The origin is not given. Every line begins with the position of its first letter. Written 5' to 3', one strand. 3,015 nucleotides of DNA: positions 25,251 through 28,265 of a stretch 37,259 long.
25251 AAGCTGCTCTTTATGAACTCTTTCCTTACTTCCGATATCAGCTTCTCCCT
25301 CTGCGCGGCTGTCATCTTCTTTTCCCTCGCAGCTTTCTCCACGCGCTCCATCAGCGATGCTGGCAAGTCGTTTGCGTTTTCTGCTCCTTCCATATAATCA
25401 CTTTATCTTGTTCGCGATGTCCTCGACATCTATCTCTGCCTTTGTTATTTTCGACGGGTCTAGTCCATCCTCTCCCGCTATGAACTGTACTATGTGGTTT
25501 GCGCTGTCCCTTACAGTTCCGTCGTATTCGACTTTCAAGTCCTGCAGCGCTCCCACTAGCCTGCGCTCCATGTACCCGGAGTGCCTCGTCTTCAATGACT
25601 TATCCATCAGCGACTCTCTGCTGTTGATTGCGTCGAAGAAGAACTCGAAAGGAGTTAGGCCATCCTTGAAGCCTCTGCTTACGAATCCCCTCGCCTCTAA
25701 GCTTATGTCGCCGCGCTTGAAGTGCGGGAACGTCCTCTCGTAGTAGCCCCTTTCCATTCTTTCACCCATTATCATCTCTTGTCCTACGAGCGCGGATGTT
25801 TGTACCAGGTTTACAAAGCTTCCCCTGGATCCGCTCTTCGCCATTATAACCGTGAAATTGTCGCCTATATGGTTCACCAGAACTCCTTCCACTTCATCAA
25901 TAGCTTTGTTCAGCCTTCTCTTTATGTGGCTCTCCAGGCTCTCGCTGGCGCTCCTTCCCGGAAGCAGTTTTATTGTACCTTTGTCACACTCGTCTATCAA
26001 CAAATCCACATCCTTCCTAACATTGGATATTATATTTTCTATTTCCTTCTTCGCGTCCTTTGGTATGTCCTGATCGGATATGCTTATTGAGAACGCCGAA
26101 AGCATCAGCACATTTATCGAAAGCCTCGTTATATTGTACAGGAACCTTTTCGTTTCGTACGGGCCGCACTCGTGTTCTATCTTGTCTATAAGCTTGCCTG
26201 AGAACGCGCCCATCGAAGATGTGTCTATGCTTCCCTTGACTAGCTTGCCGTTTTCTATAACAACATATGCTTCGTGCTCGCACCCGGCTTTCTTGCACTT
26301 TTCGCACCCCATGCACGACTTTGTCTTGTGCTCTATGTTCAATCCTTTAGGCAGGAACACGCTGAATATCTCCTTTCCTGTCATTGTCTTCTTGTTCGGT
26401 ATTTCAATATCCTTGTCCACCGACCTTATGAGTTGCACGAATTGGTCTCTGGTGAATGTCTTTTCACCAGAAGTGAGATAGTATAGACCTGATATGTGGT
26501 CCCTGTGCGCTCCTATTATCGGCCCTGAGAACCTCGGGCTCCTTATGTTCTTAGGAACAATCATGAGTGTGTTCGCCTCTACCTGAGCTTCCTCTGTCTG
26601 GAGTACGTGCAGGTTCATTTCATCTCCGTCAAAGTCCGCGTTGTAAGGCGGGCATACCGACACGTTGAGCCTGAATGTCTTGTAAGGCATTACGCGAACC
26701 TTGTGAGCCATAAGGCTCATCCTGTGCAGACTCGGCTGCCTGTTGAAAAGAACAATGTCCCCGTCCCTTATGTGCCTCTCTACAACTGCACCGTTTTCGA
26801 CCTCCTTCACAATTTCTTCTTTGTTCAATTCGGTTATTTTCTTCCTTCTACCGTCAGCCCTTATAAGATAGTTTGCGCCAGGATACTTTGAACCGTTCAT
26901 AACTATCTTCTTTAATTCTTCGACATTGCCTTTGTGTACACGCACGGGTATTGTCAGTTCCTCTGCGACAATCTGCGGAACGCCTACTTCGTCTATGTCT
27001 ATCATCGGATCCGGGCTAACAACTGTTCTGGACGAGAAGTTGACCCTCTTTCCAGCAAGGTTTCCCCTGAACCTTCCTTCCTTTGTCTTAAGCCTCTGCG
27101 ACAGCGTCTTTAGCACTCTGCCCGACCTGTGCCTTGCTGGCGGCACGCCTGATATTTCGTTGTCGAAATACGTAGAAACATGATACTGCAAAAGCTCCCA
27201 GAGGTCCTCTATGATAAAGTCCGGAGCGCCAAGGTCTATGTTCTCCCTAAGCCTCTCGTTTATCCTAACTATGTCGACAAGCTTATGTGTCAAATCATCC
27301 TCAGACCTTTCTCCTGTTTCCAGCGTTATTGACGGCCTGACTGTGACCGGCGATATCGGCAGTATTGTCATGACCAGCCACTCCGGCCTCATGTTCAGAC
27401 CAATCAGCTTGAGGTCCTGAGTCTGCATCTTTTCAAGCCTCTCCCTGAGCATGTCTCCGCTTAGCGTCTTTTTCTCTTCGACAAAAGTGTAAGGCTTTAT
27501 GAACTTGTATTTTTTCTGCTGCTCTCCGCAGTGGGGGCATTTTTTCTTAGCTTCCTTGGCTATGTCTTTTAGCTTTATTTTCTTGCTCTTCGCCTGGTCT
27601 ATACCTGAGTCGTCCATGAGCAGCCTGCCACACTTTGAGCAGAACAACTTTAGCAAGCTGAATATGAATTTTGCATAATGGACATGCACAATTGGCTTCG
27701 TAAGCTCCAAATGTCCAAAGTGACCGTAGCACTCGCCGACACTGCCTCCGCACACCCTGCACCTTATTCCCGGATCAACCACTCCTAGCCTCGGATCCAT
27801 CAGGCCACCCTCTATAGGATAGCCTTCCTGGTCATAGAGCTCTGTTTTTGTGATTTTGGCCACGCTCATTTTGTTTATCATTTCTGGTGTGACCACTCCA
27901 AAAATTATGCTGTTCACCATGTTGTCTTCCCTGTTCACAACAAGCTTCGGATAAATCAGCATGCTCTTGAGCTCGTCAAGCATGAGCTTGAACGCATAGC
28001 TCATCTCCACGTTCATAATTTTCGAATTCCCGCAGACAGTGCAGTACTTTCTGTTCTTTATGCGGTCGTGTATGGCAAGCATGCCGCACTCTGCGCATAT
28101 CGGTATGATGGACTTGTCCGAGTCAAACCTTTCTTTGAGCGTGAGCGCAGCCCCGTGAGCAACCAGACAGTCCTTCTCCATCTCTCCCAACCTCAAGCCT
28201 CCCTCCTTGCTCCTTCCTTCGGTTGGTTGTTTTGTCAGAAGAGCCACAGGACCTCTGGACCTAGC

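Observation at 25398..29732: RNA polymerase subunits B' and A' are fused in frame into one 1444-aa polypeptide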

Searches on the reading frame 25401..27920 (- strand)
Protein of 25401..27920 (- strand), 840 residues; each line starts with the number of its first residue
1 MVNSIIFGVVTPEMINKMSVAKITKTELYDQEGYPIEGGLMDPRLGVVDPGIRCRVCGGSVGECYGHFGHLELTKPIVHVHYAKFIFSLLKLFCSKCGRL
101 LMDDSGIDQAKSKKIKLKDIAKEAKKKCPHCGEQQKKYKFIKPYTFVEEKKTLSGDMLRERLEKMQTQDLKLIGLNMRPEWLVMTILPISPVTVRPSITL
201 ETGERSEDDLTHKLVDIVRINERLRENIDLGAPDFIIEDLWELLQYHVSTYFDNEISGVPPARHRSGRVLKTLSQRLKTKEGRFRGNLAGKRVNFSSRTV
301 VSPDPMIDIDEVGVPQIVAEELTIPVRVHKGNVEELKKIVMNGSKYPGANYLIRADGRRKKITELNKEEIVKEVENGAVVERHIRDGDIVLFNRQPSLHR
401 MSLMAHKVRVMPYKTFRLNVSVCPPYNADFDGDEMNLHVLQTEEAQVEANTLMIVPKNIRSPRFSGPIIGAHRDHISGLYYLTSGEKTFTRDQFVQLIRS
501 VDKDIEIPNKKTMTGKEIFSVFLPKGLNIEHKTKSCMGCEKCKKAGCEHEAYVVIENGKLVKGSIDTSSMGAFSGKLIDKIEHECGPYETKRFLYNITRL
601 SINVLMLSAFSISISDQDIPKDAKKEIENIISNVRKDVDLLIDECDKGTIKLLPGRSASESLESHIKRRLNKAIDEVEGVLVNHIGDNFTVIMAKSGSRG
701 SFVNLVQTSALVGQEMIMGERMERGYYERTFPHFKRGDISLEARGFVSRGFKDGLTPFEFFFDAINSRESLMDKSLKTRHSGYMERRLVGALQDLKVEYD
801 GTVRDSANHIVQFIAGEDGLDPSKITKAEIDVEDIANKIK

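Call 34: find_homologous_proteins(query=window:25401-27920:-)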
Query window:25401-27920:- (840 aa): 8000 proteins with E <= 0.001 among 8000 candidates; the best 120 are listed.
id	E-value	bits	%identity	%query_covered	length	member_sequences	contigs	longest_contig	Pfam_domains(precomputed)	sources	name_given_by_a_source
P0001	0.0e+0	1901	100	100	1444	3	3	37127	PF04998.23,PF04560.26,PF00623.26,PF04983.24,PF05000.23,PF04566.19,PF04997.18,PF04567.23,PF00562.34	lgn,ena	-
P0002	0.0e+0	1626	84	100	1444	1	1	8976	PF04998.23,PF04560.26,PF00623.26,PF04983.24,PF05000.23,PF04566.19,PF04997.18,PF04567.23,PF00562.34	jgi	jgi:DNA-directed RNA polymerase subunit A'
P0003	0.0e+0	1603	83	100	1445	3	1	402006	PF04998.23,PF04560.26,PF00623.26,PF04983.24,PF05000.23,PF04566.19,PF04997.18,PF04567.23,PF00562.34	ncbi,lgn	-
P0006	0.0e+0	1581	82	100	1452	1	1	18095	PF04998.23,PF04560.26,PF00623.26,PF04983.24,PF05000.23,PF04566.19,PF04997.18,PF04567.23,PF00562.34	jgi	-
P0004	0.0e+0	1569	81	100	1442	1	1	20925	PF04998.23,PF04560.26,PF00623.26,PF04983.24,PF05000.23,PF04566.19,PF04997.18,PF04567.23,PF00562.34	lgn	-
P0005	0.0e+0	1568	81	100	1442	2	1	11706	PF04998.23,PF04560.26,PF00623.26,PF04983.24,PF05000.23,PF04566.19,PF04997.18,PF04567.23,PF00562.34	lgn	-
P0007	0.0e+0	1562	81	100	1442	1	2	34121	PF04998.23,PF04560.26,PF00623.26,PF04983.24,PF05000.23,PF04566.19,PF04997.18,PF04567.23,PF00562.34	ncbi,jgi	-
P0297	0.0e+0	1555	80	100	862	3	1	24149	PF04998.23,PF00623.26,PF04983.24,PF05000.23,PF04997.18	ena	-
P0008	0.0e+0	1507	78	100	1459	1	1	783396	PF04998.23,PF04560.26,PF00623.26,PF04983.24,PF05000.23,PF04566.19,PF04997.18,PF04567.23,PF00562.34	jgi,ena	-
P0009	0.0e+0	1498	76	100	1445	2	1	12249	PF04998.23,PF04560.26,PF00623.26,PF04983.24,PF05000.23,PF04566.19,PF04997.18,PF04567.23,PF00562.34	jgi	-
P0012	0.0e+0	1480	74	100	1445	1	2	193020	PF04998.23,PF04560.26,PF00623.26,PF04983.24,PF05000.23,PF04566.19,PF04997.18,PF04567.23,PF00562.34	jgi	jgi:DNA-directed RNA polymerase subunit A'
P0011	0.0e+0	1480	75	100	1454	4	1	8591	PF04998.23,PF04560.26,PF00623.26,PF04983.24,PF05000.23,PF04566.19,PF04997.18,PF04567.23,PF00562.34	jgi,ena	-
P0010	0.0e+0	1478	76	100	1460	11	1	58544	PF04998.23,PF04560.26,PF00623.26,PF04983.24,PF05000.23,PF04566.19,PF04997.18,PF04567.23,PF00562.34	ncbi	ncbi:MAG: DNA-directed RNA polymerase subunit A' [Candidatus Aenigmatarchaeota archaeon]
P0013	0.0e+0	1467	75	100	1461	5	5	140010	PF04998.23,PF04560.26,PF00623.26,PF04983.24,PF05000.23,PF04566.19,PF04997.18,PF04567.23,PF00562.34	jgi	-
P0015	0.0e+0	1466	74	100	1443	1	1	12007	PF04998.23,PF04560.26,PF00623.26,PF04983.24,PF05000.23,PF04566.19,PF04997.18,PF04567.23,PF00562.34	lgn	-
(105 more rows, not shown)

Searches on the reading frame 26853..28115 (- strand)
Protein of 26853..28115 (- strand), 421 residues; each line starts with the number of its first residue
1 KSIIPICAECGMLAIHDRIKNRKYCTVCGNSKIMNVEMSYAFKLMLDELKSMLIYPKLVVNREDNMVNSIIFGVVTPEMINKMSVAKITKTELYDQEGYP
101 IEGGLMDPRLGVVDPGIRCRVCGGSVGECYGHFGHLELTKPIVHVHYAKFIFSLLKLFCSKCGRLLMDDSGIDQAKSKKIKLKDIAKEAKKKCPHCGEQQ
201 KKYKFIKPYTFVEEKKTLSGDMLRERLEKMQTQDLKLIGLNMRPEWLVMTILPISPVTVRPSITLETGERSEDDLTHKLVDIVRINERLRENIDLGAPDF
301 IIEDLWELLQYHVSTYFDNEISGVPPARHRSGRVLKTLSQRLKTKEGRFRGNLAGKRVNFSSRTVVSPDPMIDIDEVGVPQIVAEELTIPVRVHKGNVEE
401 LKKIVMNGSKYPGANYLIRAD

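Call 53: predict_structure(alignment_id=A1)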
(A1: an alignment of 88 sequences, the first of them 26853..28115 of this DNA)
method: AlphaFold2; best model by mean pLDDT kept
length: 421 residues; sequences in the alignment: 88
mean_pLDDT: 77.1   pTM: 0.74
mean pLDDT of the five models: 77.1, 76.3, 76.3, 72.2, 66.3
residues with pLDDT >= 90: 163; 70-90: 147; 50-70: 48; < 50: 63
segments of 3 or more residues with pLDDT < 50: 97-100, 102-104, 259-271, 349-389
pLDDT, mean of each block of 10 residues (from residue 1): 86 92 92 87 84 93 86 94 87 50 58 73 82 92 92 93 90 79 82 91 84 91 94 90 94 75 37 71 91 94 92 88 72 80 62 37 32 33 40 71 72 55 58
secondary structure, 60 per line:
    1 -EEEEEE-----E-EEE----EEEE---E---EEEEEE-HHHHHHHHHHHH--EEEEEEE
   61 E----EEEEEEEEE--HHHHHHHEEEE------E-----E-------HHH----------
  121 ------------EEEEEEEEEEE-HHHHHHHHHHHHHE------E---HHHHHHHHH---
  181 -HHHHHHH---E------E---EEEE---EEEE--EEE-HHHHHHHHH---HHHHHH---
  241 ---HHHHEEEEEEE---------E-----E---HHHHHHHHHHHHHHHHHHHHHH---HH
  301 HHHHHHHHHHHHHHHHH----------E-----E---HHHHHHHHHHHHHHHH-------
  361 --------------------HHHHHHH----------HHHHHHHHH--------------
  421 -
elements in order: E2-7 E15-17 E22-25 E33-38 H40-51 E54-61 E66-74 H77-83 E84-87 E133-143 H145-157 H169-177 H182-188 E203-206 E210-213 E216-218 H220-228 H232-237 H244-247 E248-254 H274-295 H299-317 H338-353 H381-387 H398-406

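Call 56: fold_search(model_id=the predicted structure, library=pdb)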
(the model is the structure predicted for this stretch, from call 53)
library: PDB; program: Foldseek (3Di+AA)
matches with E <= 10: 700; with E <= 0.001: 577
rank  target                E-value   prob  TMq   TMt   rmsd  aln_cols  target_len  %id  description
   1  3qqc_A                2.8e-34  1.00  0.72  0.80   2.7       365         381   49  Crystal structure of archaeal Spt4/5 bound to the RNAP clamp domain (released 2011-03-23)
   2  8cro_A                1.1e-32  1.00  0.65  0.32   9.7       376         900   55  Cryo-EM structure of Pyrococcus furiosus transcription elongation complex (released 2024-04-17)
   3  9bct_A                3.2e-32  1.00  0.65  0.32   9.4       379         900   55  Cryo-EM structure of Thermococcus kodakarensis FttA-dependent transcription pre-termination complex containing 44 nt R (released 2024-07-31)
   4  7ok0_A                9.1e-32  1.00  0.65  0.32  10.1       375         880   52  Cryo-EM structure of the Sulfolobus acidocaldarius RNA polymerase at 2.88 A (released 2021-08-25)
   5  8oki_A                3.1e-31  1.00  0.65  0.32   9.9       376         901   55  Cryo-EM structure of Pyrococcus furiosus transcription elongation complex bound to Spt4/5 (released 2024-04-24)
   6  7oqy_A                3.3e-31  1.00  0.65  0.32  10.1       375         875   52  Cryo-EM structure of the cellular negative regulator TFS4 bound to the archaeal RNA polymerase (released 2021-08-25)
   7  6kf3_A                7.0e-29  1.00  0.62  0.31  10.8       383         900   55  Cryo-EM structure of Thermococcus kodakarensis RNA polymerase (released 2020-07-01)
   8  4ayb_A                5.1e-28  1.00  0.62  0.31   9.9       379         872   53  RNAP at 3.2Ang (released 2012-08-08)
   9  6kf4_A                8.6e-28  1.00  0.62  0.30  11.3       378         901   56  Cryo-EM structure of Thermococcus kodakarensis RNA polymerase (released 2020-07-01)
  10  4qiw_A                3.4e-26  1.00  0.61  0.30  10.9       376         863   52  Crystal structure of euryarchaeal RNA polymerase from Thermococcus kodakarensis (released 2014-10-08)
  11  4qiw_I                2.3e-25  1.00  0.61  0.30  11.0       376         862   51  Crystal structure of euryarchaeal RNA polymerase from Thermococcus kodakarensis (released 2014-10-08)
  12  8qsz_A                6.2e-25  1.00  0.63  0.20  10.2       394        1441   39  Structure of s. pombe RNA polymerase II in complex with DSIF and Rat1/Rai1 (released 2024-10-23)
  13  7xn7_A                1.9e-24  1.00  0.62  0.20  10.2       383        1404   36  RNA polymerase II elongation complex containing Spt4/5, Elf1, Spt6, Spn1 and Paf1C (released 2022-09-07)
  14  8yfq_A                2.1e-24  1.00  0.63  0.20   9.9       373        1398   38  Cryo EM structure of Komagataella phaffii RNAPII-Rat1-Rai1 pre-termination complex (released 2024-09-25)
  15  8uhd_A                3.0e-24  1.00  0.63  0.20  10.1       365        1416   42  Structure of paused transcription complex Pol II-DSIF-NELF - post-translocated (released 2024-03-20)
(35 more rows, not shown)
